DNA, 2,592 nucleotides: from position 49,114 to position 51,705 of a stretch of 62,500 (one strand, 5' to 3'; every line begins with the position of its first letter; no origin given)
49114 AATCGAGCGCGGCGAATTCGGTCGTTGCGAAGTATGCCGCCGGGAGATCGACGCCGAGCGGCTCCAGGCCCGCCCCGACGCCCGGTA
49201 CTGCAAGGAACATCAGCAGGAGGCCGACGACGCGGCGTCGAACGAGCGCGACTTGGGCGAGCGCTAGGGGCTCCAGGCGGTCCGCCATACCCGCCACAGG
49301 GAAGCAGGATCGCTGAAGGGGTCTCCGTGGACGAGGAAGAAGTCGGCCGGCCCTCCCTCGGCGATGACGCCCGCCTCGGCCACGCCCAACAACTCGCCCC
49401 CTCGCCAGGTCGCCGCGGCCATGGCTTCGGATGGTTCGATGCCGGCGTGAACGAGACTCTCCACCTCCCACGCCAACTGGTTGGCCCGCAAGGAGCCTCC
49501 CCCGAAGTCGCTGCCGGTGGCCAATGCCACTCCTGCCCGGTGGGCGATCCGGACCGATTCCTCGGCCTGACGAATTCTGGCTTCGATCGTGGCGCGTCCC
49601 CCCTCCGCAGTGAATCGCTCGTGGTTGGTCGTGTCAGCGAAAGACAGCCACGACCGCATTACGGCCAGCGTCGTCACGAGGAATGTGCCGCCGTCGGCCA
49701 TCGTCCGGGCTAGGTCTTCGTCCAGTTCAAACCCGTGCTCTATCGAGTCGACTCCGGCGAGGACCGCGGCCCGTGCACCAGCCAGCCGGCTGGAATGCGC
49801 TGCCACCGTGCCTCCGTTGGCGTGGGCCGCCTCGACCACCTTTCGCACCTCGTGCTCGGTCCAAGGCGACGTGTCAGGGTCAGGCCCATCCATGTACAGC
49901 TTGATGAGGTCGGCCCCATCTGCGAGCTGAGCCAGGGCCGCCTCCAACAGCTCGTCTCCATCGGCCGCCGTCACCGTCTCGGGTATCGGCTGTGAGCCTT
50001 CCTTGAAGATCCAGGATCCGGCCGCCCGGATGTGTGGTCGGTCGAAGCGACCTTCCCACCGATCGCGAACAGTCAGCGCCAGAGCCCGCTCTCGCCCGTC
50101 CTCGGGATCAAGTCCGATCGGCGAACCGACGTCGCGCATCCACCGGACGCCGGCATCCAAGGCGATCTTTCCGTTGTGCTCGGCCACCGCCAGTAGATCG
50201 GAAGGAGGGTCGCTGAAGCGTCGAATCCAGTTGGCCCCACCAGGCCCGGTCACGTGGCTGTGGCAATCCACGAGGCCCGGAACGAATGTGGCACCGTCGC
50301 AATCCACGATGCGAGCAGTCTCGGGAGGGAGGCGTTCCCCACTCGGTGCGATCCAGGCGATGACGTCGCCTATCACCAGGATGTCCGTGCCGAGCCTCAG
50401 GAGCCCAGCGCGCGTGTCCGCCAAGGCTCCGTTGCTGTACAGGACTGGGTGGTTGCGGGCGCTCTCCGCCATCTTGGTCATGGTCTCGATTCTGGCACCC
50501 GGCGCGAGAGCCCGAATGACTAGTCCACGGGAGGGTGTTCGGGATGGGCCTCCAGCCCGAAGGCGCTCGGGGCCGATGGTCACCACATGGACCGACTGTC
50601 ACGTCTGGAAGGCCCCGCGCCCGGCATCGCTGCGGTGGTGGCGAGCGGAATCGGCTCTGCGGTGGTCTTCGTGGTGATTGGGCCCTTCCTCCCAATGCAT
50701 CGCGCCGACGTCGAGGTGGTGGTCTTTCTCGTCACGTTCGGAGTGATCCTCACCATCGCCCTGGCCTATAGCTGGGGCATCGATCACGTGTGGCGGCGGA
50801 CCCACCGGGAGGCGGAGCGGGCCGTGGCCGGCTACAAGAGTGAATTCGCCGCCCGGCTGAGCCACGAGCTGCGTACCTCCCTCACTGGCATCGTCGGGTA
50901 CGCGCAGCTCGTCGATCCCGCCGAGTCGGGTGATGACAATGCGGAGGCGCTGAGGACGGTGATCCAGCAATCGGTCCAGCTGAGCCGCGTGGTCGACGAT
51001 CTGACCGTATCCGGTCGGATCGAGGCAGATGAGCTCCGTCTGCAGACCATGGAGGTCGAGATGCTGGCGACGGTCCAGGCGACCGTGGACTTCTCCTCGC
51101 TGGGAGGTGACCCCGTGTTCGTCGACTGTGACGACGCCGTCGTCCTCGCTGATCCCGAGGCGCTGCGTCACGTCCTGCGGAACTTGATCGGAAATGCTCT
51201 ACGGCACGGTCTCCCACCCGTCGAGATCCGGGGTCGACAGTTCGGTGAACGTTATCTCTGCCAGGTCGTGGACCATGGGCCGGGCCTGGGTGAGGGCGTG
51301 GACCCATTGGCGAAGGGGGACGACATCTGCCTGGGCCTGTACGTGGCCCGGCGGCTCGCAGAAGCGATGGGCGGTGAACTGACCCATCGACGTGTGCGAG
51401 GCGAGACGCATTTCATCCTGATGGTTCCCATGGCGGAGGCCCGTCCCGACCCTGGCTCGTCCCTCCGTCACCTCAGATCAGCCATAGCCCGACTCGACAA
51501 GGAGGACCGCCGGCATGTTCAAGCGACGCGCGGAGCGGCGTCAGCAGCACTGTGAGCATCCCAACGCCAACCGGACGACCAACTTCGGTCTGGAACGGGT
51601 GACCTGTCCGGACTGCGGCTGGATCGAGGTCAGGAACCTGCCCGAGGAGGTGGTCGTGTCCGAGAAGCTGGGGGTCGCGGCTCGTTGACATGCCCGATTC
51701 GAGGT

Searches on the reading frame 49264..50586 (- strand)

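Call 33: search_protein_families(library=pfam, proteins=[window:49264-50586:-], max_evalue=0.00001)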
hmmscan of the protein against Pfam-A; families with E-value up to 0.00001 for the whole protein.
window:49264-50586:- (440 aa): 2 families
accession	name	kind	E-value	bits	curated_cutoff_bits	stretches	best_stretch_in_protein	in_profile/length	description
PF01979.26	Amidohydro_1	-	8.7e-21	75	25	1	102-427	3-326/345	Amidohydrolase family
PF07969.17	Amidohydro_3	-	7.2e-10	39.4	29.7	1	92-149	1-60/472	Amidohydrolase family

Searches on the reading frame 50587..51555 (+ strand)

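Call 33: search_protein_families(library=pfam, proteins=[window:50587-51555:+], max_evalue=0.00001)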
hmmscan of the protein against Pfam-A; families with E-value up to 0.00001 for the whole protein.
window:50587-51555:+ (322 aa): 2 families
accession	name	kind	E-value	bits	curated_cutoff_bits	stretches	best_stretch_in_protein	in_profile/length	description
PF00512.31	HisKA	-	1.9e-13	50.7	26.9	1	84-147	2-65/66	His Kinase A (phospho-acceptor) domain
PF02518.31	HATPase_c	-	8.6e-12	45.9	26.4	1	189-283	2-110/111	Histidine kinase-, DNA gyrase B-, and HSP90-like ATPase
